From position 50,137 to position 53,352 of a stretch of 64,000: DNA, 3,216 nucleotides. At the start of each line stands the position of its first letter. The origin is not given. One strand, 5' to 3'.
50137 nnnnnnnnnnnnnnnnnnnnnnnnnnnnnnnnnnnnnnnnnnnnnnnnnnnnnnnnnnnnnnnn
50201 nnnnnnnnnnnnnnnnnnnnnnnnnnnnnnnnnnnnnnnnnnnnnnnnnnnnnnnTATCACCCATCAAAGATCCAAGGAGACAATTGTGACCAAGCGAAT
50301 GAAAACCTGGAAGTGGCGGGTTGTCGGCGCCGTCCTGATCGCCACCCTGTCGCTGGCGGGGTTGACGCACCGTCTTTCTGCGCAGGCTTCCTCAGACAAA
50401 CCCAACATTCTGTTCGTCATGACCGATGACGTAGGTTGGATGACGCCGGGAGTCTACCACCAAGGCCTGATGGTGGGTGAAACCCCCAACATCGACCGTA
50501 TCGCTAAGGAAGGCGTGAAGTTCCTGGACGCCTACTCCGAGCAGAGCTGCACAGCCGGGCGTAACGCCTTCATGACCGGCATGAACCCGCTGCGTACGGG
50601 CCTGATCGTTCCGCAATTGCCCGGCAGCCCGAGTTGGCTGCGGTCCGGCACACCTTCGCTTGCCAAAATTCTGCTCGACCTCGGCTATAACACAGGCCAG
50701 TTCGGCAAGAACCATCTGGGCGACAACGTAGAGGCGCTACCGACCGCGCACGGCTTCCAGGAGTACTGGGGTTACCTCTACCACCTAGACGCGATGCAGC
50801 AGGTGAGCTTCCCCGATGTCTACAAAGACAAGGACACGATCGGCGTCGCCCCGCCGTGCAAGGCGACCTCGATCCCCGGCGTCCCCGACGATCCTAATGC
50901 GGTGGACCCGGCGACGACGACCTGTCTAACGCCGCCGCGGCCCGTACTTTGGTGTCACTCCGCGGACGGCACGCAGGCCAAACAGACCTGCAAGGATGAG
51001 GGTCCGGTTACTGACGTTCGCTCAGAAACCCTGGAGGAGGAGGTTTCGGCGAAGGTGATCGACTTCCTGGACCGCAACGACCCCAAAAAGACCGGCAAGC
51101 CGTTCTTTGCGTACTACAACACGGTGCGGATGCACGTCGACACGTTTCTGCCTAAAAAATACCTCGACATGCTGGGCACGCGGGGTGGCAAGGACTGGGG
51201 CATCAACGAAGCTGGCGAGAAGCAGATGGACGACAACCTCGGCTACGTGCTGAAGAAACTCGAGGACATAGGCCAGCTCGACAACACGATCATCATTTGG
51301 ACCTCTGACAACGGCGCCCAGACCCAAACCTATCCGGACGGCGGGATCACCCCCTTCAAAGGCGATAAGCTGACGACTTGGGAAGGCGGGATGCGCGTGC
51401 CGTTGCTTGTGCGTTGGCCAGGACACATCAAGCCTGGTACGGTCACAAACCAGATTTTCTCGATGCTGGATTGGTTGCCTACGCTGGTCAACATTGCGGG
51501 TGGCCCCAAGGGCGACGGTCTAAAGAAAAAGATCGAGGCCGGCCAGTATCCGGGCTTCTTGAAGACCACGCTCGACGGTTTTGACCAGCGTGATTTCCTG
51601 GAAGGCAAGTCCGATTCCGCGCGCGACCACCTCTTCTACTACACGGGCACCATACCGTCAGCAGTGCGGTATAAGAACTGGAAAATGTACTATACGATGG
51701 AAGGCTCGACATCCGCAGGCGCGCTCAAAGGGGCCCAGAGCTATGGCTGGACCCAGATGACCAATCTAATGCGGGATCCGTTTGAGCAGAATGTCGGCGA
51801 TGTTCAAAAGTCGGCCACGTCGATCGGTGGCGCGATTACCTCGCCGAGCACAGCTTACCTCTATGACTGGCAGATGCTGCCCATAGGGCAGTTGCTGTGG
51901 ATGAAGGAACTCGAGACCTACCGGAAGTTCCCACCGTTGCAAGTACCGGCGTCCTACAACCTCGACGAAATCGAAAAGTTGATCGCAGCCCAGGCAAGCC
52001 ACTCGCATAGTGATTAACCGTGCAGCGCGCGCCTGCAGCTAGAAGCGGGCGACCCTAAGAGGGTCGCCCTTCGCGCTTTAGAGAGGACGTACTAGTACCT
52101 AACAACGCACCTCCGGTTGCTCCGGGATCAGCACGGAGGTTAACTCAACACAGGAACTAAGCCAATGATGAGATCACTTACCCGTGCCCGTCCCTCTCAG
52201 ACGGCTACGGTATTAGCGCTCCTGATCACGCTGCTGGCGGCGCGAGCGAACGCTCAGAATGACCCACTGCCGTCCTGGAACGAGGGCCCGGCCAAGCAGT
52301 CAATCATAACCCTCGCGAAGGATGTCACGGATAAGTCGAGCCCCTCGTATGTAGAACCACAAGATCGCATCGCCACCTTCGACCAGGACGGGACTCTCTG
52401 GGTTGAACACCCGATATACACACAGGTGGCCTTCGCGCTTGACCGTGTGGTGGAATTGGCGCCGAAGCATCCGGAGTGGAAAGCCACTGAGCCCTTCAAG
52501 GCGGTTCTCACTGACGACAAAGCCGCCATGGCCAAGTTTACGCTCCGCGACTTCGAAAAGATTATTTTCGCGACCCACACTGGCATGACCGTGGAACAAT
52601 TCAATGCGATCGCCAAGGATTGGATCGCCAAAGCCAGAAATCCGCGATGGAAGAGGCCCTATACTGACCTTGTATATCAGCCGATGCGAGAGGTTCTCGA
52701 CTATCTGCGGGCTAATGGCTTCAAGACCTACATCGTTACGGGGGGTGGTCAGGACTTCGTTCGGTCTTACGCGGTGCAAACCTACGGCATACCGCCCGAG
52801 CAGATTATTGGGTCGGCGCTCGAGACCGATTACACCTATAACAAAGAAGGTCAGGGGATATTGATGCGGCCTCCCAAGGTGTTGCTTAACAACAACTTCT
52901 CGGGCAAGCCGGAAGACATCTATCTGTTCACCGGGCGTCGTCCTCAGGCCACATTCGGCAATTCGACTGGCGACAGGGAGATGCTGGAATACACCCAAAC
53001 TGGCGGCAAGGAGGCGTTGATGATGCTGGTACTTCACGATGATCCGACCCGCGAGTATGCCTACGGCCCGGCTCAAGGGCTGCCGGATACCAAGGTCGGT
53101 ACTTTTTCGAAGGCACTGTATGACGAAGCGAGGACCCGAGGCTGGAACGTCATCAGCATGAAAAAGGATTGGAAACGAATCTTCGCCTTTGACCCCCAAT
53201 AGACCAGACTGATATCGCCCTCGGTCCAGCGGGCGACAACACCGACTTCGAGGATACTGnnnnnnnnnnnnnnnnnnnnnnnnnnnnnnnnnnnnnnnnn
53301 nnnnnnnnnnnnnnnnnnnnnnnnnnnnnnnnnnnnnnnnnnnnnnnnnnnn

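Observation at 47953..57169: Acquired module of secreted hydrolases plus an OM channel: sulfatase, HAD phosphatase, NHL propeller, OM beta-barrel and lipoproteins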

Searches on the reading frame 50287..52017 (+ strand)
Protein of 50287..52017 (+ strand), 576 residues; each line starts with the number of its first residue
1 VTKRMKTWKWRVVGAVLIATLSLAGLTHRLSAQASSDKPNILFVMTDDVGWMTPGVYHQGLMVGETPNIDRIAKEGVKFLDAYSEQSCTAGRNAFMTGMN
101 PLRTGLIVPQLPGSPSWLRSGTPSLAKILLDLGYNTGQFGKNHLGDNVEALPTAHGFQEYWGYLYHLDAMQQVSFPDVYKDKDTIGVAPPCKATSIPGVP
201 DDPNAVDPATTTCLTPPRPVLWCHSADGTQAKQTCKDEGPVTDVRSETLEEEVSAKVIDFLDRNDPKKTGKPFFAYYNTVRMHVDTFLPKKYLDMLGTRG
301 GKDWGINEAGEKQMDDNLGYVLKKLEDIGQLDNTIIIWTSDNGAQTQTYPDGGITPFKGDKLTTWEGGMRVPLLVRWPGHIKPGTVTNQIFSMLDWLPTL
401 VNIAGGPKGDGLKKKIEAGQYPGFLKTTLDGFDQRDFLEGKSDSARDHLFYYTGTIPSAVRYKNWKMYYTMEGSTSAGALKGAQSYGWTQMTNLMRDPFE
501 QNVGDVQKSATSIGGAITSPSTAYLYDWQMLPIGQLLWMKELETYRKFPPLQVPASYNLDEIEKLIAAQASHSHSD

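Call 4: search_protein_families(library=pfam, proteins=[window:50287-52017:+], max_evalue=0.01)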
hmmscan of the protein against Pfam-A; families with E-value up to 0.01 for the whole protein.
window:50287-52017:+ (576 aa): 3 families
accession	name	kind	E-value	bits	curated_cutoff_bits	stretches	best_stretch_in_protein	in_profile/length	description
PF00884.28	Sulfatase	-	1.5e-44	153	25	1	39-405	1-300/301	Sulfatase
PF16347.10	SGSH_C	-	2.7e-07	31.3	29.3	1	360-407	7-54/154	N-sulphoglucosamine sulphohydrolase, C-terminal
PF14707.11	Sulfatase_C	-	2.5e-05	25.3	30.9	1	444-479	1-41/127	C-terminal region of aryl-sulfatase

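Call 5: search_protein_families(library=ncbifam, proteins=[window:50287-52017:+], max_evalue=0.01)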
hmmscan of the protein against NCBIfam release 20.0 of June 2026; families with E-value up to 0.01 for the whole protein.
window:50287-52017:+ (576 aa): 6 families
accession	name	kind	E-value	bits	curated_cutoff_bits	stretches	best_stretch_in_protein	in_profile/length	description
NF010322.0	PRK13759.1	equivalog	4.7e-29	101.2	481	2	36-144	4-107/486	arylsulfatase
TIGR03417.1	chol_sulfatase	equivalog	8.2e-24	84.3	433.45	2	314-409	262-349/500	choline-sulfatase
NF045661.1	HdlasePehA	equivalog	1.7e-14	53.3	900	2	313-407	290-378/506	phosphoric/sulfuric ester hydrolase PehA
NF052527.1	Mn_arylsulf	exception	7.6e-11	41.6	850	1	38-155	1-114/479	manganese-dependent arylsulfatase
NF038282.1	LapC_YejM_PbgA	exception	1.3e-05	23.8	825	1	308-397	415-493/584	LPS biosynthesis-modulating metalloenzyme YejM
NF053595.1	LptchSynLtaSGpos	equivalog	0.0057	15.3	970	1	271-405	393-527/626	lipoteichoic acid synthase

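Call 18: search_solved_structures(query=window:50287-52017:+, max_evalue=0.00001, show_alignments=1)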
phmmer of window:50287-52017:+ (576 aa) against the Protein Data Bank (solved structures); distinct sequences matched with E-value up to 0.00001: 80 (the best 60 are shown).
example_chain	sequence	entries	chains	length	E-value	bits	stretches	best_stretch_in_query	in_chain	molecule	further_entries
7aj0_A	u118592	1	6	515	8.5e-50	173.2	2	35-163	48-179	Arylsulfatase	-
1e2s_P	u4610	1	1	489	1.1e-39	139.8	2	265-476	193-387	Arylsulfatase A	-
1e33_P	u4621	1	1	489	1.2e-39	139.7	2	265-474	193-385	Arylsulfatase A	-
1e3c_P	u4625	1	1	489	1.2e-39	139.7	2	265-476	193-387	Arylsulfatase A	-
1e1z_P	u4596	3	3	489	1.2e-39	139.7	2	265-476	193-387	Arylsulfatase A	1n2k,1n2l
1auk_A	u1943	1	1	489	2.3e-39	138.7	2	265-476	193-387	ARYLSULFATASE A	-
4fdi_A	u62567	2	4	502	5.7e-39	137.4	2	256-405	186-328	N-acetylgalactosamine-6-sulfatase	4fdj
6bia_A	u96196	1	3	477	1.6e-36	129.3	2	24-165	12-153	Sulfatase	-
3ed4_A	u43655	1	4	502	4.2e-35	124.6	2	250-403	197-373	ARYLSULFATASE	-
6prm_A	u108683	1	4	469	1.4e-33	119.6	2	269-467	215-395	exo-4S-kappa carrageenan S1 sulfatase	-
8eg3_A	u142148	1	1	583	4.3e-33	118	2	249-462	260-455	Steryl-sulfatase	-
6b0k_A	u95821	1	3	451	6.9e-33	117.3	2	38-165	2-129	Iota-carrageenan sulfatase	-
6b0j_A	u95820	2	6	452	7e-33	117.3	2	38-165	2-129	Iota-carrageenan sulfatase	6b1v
1p49_A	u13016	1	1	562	8.9e-33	117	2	249-462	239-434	STERYL-SULFATASE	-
6psm_A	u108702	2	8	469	1.5e-32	116.2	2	269-467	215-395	exo-4S-kappa carrageenan S1 sulfatase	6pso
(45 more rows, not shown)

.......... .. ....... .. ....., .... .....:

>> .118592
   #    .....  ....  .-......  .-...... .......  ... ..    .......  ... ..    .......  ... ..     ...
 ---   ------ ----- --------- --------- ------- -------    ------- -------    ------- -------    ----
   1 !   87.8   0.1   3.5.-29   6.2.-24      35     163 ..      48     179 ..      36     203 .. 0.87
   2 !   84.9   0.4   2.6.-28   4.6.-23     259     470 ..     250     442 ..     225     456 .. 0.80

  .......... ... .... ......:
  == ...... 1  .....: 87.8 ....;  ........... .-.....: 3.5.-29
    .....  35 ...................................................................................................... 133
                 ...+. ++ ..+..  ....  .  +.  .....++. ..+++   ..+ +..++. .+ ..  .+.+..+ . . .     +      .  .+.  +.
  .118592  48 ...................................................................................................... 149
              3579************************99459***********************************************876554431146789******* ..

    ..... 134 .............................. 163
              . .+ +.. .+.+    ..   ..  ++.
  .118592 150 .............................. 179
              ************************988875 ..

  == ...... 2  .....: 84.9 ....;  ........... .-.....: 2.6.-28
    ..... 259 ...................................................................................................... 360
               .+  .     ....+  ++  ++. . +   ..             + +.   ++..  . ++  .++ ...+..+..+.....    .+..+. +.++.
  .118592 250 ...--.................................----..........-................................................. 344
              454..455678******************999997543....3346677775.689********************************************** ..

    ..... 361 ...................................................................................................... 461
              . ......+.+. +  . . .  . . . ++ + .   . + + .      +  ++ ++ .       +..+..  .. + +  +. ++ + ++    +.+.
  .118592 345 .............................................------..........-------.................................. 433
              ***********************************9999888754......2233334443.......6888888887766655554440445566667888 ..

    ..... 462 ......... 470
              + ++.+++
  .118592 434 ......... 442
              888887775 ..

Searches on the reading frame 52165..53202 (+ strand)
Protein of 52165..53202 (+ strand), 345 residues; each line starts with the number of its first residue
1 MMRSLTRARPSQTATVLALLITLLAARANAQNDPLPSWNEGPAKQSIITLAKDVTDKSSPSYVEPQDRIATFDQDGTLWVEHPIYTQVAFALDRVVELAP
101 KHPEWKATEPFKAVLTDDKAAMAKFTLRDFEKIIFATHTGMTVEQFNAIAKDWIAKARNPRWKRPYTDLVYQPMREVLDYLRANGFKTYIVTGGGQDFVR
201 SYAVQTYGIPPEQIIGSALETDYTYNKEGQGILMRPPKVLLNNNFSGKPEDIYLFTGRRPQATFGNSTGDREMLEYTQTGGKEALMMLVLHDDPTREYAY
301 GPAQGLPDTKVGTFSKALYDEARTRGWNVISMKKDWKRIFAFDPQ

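Call 4: search_protein_families(library=pfam, proteins=[window:52165-53202:+], max_evalue=0.01)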
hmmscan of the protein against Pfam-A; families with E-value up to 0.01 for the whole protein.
window:52165-53202:+ (345 aa): 2 families
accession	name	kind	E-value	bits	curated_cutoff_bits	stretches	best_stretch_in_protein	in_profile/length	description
PF12710.13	HAD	-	1.1e-09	39.5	27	1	70-225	1-138/189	haloacid dehalogenase-like hydrolase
PF00702.32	Hydrolase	-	1.7e-08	35.5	26.4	1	70-208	4-136/191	haloacid dehalogenase-like hydrolase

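Call 5: search_protein_families(library=ncbifam, proteins=[window:52165-53202:+], max_evalue=0.01)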
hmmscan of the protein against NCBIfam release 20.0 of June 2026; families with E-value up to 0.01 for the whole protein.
window:52165-53202:+ (345 aa): 2 families
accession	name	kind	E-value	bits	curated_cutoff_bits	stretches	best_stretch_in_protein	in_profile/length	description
TIGR01488.1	HAD-SF-IB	subfamily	1.6e-06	28.2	45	1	70-275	2-175/177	HAD-IB family phosphatase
TIGR01490.1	HAD-SF-IB-hyp1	subfamily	0.00012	22.4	98.3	1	69-222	1-139/202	HAD-IB family hydrolase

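Call 19: search_solved_structures(query=window:52165-53202:+, max_evalue=0.1, show_alignments=1)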
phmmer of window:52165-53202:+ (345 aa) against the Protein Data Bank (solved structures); distinct sequences matched with E-value up to 0.1: 1.
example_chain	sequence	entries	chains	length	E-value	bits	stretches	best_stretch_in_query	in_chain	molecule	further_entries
4ovy_A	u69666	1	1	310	1.8e-89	303.4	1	33-341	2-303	Haloacid dehalogenase domain protein hydrolase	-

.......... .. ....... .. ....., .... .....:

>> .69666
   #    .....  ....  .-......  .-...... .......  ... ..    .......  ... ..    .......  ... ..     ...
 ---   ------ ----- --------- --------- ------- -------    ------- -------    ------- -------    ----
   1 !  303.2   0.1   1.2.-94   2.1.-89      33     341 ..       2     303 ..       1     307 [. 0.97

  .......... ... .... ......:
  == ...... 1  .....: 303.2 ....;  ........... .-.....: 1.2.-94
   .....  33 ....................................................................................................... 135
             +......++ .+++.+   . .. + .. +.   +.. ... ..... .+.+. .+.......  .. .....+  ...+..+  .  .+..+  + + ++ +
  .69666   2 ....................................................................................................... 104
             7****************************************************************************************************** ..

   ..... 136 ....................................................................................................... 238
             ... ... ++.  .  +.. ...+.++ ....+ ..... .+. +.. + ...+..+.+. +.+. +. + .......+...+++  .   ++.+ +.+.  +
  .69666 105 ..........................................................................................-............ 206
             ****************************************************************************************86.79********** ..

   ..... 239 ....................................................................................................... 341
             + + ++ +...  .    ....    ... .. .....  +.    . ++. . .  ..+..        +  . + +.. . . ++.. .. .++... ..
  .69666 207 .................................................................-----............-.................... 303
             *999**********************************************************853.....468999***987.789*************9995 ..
